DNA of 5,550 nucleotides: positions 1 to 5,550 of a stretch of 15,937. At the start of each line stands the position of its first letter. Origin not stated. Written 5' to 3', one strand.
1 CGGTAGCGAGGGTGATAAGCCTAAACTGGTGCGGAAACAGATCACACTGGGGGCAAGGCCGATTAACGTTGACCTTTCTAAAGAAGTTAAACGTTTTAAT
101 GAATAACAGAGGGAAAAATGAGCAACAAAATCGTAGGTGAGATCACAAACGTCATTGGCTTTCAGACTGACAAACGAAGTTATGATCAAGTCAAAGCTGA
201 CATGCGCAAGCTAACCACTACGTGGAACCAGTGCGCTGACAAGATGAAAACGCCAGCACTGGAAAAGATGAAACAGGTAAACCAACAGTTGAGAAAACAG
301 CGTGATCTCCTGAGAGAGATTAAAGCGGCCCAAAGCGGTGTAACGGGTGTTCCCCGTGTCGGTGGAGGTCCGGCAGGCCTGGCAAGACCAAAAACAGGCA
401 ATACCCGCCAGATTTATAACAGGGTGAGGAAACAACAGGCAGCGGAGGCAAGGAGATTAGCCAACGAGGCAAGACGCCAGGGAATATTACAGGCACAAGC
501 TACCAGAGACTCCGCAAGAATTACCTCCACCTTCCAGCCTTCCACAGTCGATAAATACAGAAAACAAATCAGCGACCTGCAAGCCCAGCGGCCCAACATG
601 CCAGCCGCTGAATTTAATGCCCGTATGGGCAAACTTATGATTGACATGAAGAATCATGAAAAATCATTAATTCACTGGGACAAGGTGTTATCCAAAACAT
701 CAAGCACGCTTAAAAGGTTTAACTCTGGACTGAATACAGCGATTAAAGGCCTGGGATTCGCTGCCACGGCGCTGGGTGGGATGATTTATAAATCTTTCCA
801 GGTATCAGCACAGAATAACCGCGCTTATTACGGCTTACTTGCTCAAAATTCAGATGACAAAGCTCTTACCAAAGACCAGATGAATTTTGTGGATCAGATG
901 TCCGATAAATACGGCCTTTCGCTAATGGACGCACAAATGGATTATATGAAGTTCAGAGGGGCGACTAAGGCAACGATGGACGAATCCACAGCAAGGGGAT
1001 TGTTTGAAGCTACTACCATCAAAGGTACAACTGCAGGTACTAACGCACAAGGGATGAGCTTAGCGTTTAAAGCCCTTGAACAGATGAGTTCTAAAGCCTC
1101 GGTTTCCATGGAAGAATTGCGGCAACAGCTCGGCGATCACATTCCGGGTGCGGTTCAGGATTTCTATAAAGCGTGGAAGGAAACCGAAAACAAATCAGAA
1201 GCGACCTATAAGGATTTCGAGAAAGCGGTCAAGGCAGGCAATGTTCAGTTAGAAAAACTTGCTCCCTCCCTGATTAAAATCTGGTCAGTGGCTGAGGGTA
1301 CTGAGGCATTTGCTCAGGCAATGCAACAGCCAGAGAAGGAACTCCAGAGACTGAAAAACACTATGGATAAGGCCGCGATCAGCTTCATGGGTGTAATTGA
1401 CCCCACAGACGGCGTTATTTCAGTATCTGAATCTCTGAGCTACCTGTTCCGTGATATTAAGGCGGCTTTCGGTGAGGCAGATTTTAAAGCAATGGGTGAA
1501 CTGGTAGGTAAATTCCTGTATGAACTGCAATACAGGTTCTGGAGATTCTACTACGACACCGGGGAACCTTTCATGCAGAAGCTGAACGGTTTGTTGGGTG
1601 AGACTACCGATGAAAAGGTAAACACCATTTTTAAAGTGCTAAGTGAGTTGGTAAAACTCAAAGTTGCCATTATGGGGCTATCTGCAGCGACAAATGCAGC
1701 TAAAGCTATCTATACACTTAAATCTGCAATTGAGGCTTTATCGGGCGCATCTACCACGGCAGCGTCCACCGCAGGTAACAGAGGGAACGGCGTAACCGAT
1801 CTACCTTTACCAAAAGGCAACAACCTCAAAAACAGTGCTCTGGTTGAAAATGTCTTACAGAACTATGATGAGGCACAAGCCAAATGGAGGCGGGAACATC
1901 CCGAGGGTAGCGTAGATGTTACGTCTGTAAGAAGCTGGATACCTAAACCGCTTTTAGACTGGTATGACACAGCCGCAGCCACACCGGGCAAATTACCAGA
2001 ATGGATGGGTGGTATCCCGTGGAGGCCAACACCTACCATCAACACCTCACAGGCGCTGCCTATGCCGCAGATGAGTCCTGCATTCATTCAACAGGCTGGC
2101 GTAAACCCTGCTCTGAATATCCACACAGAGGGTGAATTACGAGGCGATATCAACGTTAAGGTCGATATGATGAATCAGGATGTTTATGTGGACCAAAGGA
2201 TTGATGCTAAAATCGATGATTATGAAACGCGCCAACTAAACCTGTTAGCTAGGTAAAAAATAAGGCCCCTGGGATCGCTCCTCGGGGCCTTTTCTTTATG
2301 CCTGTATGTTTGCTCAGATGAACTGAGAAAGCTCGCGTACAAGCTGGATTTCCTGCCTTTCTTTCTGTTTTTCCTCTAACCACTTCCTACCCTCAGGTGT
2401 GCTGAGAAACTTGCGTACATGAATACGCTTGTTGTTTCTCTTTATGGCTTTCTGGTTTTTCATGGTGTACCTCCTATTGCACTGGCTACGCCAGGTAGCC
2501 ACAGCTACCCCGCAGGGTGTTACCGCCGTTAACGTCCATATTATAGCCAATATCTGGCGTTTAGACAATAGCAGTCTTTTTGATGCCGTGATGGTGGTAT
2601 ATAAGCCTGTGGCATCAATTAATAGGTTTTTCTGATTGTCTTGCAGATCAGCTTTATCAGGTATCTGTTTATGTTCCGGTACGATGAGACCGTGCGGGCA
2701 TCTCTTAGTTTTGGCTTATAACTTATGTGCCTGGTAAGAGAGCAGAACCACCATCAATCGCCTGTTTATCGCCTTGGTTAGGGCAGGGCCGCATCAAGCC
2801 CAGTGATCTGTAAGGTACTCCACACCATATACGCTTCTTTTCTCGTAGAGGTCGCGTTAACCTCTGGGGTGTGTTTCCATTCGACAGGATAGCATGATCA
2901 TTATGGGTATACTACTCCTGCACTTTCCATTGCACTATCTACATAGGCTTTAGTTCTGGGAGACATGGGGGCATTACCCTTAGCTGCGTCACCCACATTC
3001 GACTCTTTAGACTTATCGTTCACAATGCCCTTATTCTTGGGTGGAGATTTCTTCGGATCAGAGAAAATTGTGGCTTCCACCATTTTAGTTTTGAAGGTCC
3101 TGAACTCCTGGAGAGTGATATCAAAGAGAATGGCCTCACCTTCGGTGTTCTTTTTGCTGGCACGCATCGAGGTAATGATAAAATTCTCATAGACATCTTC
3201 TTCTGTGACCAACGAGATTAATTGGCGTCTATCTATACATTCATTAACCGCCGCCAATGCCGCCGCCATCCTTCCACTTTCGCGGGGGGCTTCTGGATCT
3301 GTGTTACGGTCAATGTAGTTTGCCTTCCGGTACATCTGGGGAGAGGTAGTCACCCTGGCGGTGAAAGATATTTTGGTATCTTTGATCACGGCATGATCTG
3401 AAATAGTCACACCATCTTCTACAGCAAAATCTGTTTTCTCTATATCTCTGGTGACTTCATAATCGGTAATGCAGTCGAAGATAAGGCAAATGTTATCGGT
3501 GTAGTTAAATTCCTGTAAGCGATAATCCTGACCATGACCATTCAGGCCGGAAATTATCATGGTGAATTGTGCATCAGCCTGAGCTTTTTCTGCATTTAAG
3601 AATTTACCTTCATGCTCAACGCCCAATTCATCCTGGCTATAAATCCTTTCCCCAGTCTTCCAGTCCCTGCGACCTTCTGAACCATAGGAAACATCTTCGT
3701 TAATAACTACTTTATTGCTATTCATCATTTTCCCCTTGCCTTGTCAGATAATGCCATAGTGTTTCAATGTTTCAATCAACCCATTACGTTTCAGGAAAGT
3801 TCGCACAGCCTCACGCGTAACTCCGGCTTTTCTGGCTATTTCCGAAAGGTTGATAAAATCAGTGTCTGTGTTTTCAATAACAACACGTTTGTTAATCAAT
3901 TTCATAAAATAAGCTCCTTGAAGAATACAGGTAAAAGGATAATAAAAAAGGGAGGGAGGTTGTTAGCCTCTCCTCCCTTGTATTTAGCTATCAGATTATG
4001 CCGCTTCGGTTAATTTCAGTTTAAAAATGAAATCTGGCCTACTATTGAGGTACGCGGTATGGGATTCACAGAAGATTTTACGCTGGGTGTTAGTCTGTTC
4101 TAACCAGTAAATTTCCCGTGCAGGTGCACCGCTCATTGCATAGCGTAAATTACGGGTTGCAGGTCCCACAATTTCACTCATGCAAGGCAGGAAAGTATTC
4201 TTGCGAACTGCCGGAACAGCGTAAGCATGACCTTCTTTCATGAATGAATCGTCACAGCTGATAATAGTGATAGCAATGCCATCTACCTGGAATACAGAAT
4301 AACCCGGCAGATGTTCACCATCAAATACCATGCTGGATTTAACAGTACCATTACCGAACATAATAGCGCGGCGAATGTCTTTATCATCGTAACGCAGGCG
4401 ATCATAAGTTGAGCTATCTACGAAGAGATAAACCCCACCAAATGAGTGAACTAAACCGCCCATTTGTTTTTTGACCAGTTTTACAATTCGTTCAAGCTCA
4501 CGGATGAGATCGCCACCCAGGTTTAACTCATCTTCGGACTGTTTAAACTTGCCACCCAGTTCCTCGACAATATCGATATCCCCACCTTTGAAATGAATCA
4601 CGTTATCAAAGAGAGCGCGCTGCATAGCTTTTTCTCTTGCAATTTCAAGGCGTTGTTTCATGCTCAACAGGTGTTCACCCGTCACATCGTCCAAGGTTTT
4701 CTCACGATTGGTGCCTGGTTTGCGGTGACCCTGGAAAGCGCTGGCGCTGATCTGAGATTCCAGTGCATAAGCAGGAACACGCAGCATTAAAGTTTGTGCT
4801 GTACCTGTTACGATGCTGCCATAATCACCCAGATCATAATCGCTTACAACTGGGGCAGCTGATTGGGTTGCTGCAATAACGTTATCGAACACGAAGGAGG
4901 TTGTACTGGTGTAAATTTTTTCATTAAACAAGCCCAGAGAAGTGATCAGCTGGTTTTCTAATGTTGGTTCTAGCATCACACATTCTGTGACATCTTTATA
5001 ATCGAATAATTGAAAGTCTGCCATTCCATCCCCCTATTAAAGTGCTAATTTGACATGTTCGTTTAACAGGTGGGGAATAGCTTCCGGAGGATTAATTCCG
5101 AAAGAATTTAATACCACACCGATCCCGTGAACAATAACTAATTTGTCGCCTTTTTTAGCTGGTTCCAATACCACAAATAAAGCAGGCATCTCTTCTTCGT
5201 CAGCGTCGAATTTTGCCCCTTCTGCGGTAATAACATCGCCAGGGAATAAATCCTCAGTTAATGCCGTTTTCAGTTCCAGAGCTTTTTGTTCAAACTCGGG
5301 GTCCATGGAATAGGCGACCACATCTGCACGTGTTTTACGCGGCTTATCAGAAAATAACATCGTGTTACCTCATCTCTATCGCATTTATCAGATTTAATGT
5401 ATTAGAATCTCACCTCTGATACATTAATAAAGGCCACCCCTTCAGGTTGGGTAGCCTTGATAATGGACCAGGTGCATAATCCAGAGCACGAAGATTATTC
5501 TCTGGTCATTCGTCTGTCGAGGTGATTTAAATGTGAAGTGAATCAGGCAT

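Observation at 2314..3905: Post-capsid unit: 53-aa HTH protein, 275-aa acidic unknown and a separately promoted 49-aa basic protein, bracketed by terminators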

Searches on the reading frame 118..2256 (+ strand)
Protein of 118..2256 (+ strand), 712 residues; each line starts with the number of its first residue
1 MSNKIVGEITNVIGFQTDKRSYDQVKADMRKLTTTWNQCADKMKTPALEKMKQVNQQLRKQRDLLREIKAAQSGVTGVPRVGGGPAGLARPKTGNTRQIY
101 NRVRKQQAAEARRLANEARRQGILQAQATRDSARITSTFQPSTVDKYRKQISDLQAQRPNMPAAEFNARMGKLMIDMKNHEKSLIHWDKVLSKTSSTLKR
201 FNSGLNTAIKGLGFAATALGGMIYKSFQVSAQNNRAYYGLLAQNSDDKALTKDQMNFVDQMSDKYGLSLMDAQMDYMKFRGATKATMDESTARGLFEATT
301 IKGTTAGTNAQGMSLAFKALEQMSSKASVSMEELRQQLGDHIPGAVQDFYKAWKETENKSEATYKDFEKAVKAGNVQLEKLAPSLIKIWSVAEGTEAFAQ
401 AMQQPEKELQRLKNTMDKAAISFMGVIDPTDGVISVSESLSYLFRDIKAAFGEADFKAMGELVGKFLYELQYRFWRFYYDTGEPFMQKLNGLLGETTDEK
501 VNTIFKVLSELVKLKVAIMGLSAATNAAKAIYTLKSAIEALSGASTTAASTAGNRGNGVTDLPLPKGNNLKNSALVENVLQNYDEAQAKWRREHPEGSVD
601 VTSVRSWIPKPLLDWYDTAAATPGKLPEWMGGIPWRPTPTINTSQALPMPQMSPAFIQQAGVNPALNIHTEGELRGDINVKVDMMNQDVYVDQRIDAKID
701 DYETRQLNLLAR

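Call 5: search_protein_families(library=pfam, proteins=[window:118-2256:+], max_evalue=0.1)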
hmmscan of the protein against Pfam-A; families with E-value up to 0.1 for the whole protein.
window:118-2256:+ (712 aa): 5 families
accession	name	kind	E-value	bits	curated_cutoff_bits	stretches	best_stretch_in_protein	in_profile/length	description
PF20155.4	TMP_3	-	2.1e-12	47.6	41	1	247-420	23-187/192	Tape measure protein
PF03732.24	Retrotrans_gag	-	7.4e-05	23.3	24.1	0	353-420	15-86/97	Retrotransposon gag protein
PF20649.3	COG5_C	-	0.019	15.4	24.7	1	121-198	59-126/186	Conserved oligomeric Golgi complex subunit 5, C-terminal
PF20818.2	TelK_stirrup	-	0.032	14.7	27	0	169-232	20-82/92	Protelomerase, stirrup domain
PF05659.16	RPW8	-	0.052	13.6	30.4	0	366-419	23-75/139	Arabidopsis broad-spectrum mildew resistance protein RPW8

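Call 6: search_protein_families(library=phrogs, proteins=[window:118-2256:+], max_evalue=0.01)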
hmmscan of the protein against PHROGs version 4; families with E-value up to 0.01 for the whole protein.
window:118-2256:+ (712 aa): 11 families
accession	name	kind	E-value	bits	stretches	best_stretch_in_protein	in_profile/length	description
phrog_5255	-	tail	3.5e-44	152.7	2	101-569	208-665/800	tail length tape measure protein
phrog_2335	-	tail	3.3e-20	72.7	1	17-550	255-778/1536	tail length tape measure protein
phrog_9807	-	tail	2.5e-16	59.3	1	32-416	171-519/1972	tail length tape measure protein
phrog_7817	-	unknown function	2.9e-11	43.6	1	244-534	327-605/742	-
phrog_20644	-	tail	2.9e-11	43.5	1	225-423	211-405/671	tail length tape measure protein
phrog_28779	-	tail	5.4e-09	36.1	1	214-422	207-410/677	tail length tape measure protein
phrog_18891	-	tail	5.8e-08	32.1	1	106-423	140-455/1191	tail length tape measure protein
phrog_1292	-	tail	1.3e-07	30.7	1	248-466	293-490/1523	tail length tape measure protein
phrog_25927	-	tail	2.3e-07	31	1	175-415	126-370/625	tail length tape measure protein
phrog_4036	-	tail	4.7e-06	26.6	1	147-563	182-597/749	tail length tape measure protein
phrog_23370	-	tail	3.4e-05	24.2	1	240-327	359-445/448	tail length tape measure protein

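Call 25: search_dna_similar(query=window:118-2256:+, collection=phages, mode=protein, max_rows=15, rows=spread)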
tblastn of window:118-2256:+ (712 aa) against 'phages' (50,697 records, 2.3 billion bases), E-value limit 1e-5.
Records with a match: 358; places in all: 358; records where one place covers at least 80% of the query: 0.
Best place of each record, by identity: <60% 358.
By first word of the organism name: Escherichia 87; Klebsiella 47; Pseudomonas 37; Aeromonas 24; Vibrio 23; Campylobacter 17; Salmonella 16; Pectobacterium 13; Xanthomonas 7; Cronobacter 7; and 34 more.
By host as written in the record: - 53; Escherichia coli 23; Klebsiella pneumoniae 17; Campylobacter jejuni 15; Pseudomonas syringae pv. actinidiae 12; Escherichia coli K-12 MG1655 12; Escherichia coli K-12 11; Aeromonas hydrophila 9; and 118 more.
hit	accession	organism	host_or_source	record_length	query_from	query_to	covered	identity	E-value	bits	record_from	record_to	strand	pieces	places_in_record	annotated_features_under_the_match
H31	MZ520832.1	Salmonella phage SSBI34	Salmonella enterica subsp. enterica ...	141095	121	541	59%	25.0%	2e-10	71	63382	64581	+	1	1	putative tape measure protein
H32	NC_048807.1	Erwinia phage pEp_SNUABM_01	Erwinia pyrifoliae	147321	164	489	46%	21.4%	2e-6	58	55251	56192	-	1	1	tail length tape measure protein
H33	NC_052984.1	Aeromonas phage vB_AhyS-A18P4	Aeromonas hydrophila A18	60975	246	429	26%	32.1%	5e-9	66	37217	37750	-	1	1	tail length tape measure protein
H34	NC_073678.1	Pseudomonas phage PPSC2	Pseudomonas fluorescens SA1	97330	208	423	30%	25.8%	3e-8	64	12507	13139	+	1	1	hypothetical protein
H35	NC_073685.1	Pseudomonas phage phiPsa347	Pseudomonas syringae pv. actinidiae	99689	208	402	27%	27.6%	1e-9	68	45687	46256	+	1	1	hypothetical protein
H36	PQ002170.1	Salmonella phage vB_Sen_SG_WM_RUS_R7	Salmonella enterica subsp. enterica ...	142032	245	417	24%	29.7%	4e-7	60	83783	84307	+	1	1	tail length tape measure protein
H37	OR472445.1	Klebsiella phage vB_KpnM_Iguana_ER37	Klebsiella pneumoniae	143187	245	415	24%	28.5%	2e-8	64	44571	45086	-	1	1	tail length tape measure protein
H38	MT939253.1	Klebsiella phage vB_KpnM_Seu621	Klebsiella pneumoniae K23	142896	245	415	24%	28.5%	3e-8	63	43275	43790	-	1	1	tail length tape-measure protein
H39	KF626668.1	Xylella phage Salvo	Xylella fastidiosa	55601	182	356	25%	27.0%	1e-7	62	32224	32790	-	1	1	tape measure protein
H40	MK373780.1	Escherichia phage vB_EcoM_HdK5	Escherichia coli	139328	224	387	23%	27.6%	6e-6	56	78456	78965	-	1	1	putative tape measure domain protein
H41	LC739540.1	Escherichia phage phiWec191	Escherichia coli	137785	224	387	23%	27.6%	7e-6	56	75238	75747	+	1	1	hypothetical protein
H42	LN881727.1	Escherichia phage slur16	Escherichia coli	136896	224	387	23%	27.6%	7e-6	56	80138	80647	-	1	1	hypothetical protein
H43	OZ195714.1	Vibrio phage F100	Seawater and oysters mix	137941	253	402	21%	29.6%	2e-6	58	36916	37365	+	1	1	tail length tape measure protein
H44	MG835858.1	Klebsiella phage KPN N98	Klebsiella pneumoniae YMC15/11/N98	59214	246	379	19%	32.2%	1e-7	61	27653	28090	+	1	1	tape measure protein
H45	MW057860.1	Providencia phage PSTCR9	Providencia stuartii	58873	261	349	13%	38.0%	7e-6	56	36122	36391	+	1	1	hypothetical protein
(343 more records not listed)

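Call 125: search_protein_families(library=ncbifam, proteins=[window:118-2256:+], max_evalue=0.01)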
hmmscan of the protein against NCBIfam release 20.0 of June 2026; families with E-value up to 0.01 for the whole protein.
window:118-2256:+ (712 aa): 1 family
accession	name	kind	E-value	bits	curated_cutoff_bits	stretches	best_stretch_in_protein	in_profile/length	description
TIGR02675.1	tape_meas_nterm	domain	6.5e-06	26.4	21.35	1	305-348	7-49/75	tape measure protein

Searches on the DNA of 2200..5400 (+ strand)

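Call 7: search_dna_similar(query=window:2200-5400:+, collection=phages, mode=near, max_rows=25)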
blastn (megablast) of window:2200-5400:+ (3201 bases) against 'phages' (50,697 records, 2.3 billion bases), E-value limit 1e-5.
No match.

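Call 8: search_dna_similar(query=window:2200-5400:+, collection=ecoli_genomes, mode=near, max_rows=15)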
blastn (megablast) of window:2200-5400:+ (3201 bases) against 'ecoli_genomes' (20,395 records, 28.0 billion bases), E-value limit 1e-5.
No match.

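Call 47: search_dna_similar(query=window:2465-2905:-, collection=phages, mode=distant, max_evalue=0.01, max_rows=20)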
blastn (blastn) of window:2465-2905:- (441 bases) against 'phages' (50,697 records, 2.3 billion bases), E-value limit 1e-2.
No match.

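Call 81: search_rna_families(source=window, start=2250, end=2950, threshold=evalue, max_evalue=1)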
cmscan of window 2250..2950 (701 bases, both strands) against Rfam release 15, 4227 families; matches with E-value up to 1: 1.
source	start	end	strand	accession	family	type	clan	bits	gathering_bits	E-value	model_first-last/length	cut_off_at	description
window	2320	2679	+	RF02104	DLEU1_2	Gene; lncRNA;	-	21.7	100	0.96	1-344/344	no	Deleted in lymphocytic leukemia 1 conserved region 2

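Call 101: search_dna_similar(query=L008:14100-18299:+, collection=phages, mode=near, max_rows=10)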
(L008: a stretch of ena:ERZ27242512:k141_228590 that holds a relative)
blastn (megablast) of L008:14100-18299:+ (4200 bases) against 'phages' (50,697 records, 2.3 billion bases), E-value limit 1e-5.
Records with a match: 632; places in all: 634; records where one place covers at least 80% of the query: 0.
Best place of each record, by identity: >=99% 1; 95-99% 398; 90-95% 72; 80-90% 117; 60-80% 44.
By first word of the organism name: Escherichia 400; Shigella 55; Enterobacter 40; Enterobacteria 32; Salmonella 24; Yersinia 20; Campylobacter 18; Citrobacter 7; Phage 6; Cronobacter 6; and 13 more.
By host as written in the record: Escherichia coli 177; - 66; Escherichia coli K-12 23; Escherichia coli B 20; Shigella sp. 18; Campylobacter jejuni 16; Escherichia coli O157:H7 15; Yersinia pseudotuberculosis 14; and 147 more.
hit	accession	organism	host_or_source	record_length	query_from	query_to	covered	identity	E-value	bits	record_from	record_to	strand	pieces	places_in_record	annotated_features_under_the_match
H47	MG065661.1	Campylobacter phage C9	Campylobacter jejuni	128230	2701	4113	15%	76.4%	2e-55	321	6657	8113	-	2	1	record has no annotation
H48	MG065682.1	Campylobacter phage A112b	Campylobacter jejuni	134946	2701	4113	15%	76.4%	2e-55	321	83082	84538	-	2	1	record has no annotation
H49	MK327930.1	Escherichia phage EdH4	Escherichia coli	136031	2701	4113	15%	76.4%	2e-55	321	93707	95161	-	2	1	hypothetical protein (x4) | tRNA-Tyr | tRNA-Arg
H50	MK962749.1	Shigella phage CM1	Escherichia coli DH5alpha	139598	2701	4113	15%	76.2%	2e-55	316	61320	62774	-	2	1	hypothetical protein (x4) | tRNA-Tyr | tRNA-Arg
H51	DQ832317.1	Escherichia phage V5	Escherichia coli O157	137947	2701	4113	15%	76.1%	2e-55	310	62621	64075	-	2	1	hypothetical protein (x3) | trnR: tRNA-Arg | trnY: tRNA-Tyr | trnR: promoter | promoter (x2)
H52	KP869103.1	Escherichia coli O157 typing phage 5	Escherichia coli O157:H7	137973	2701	4113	15%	76.1%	2e-55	310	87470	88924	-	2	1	hypothetical protein (x3) | tRNA-Tyr | tRNA-Arg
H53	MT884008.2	Escherichia phage vb_EcoM_bov10K2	Escherichia coli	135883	2701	4113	15%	76.1%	2e-55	310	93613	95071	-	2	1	hypothetical protein (x4) | tRNA-Tyr | tRNA-Arg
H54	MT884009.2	Escherichia phage vb_EcoM_bov11CS3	Escherichia coli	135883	2701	4113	15%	76.1%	2e-55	310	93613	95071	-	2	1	hypothetical protein (x4) | tRNA-Tyr | tRNA-Arg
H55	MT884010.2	Escherichia phage vb_EcoM_bov22_2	Escherichia coli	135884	2701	4113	15%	76.1%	2e-55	310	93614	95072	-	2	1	hypothetical protein (x4) | tRNA-Tyr | tRNA-Arg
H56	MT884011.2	Escherichia phage vb_EcoM_bov25_3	Escherichia coli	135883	2701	4113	15%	76.1%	2e-55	310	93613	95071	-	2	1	hypothetical protein (x4) | tRNA-Tyr | tRNA-Arg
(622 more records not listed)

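Call 102: search_dna_similar(query=L008:14100-18299:+, collection=ecoli_genomes, mode=near, max_rows=10)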
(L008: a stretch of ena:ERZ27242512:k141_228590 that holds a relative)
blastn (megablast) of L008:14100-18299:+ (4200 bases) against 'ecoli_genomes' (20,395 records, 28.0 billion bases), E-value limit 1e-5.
Records with a match: 248; places in all: 249; records where one place covers at least 80% of the query: 0.
Genomes with a match: 247 of 5426; with a place that covers at least 80% of the query: 0. Places per genome that has any: lowest 1, median 1, highest 2. On chromosomes: 0 places; on plasmids: 249.
Best place of each record, by identity: 95-99% 25; 90-95% 223.
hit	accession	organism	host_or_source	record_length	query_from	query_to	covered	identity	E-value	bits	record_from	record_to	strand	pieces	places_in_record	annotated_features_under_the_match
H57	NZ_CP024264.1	Escherichia coli O169:H41 strain F6326-C1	missing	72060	4025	4113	2%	95.5%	8e-30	143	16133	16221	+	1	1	tRNA-Tyr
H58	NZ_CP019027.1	Escherichia coli strain Ecol_881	Homo sapiens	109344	4025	4113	2%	95.5%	8e-30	143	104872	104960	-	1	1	tRNA-Tyr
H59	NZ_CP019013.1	Escherichia coli strain Ecol_AZ162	Homo sapiens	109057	4025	4113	2%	95.5%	8e-30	143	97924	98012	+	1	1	tRNA-Tyr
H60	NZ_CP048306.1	Escherichia coli strain 9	environment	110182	4025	4113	2%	95.5%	8e-30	143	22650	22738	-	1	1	tRNA-Tyr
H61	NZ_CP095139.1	Escherichia coli strain Iso00225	Homo sapiens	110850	4025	4113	2%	95.5%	8e-30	143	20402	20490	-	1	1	tRNA-Tyr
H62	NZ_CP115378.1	Escherichia coli strain CUVET20-PYO4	dog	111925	4025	4113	2%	95.5%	8e-30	143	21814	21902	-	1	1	tRNA-Tyr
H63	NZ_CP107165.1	Escherichia coli strain R9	human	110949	4025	4113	2%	95.5%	8e-30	143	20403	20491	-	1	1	tRNA-Tyr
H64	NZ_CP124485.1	Escherichia coli strain AVS0575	environmental: river near WWTP effluent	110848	4025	4113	2%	95.5%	8e-30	143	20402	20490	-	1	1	tRNA-Tyr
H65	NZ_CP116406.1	Escherichia coli strain HH107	Post-treated (biosolid) sample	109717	4025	4113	2%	95.5%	8e-30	143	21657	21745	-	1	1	tRNA-Tyr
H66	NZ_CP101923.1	Escherichia coli strain JCC-EE 7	missing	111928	4025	4113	2%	95.5%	8e-30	143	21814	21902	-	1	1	tRNA-Tyr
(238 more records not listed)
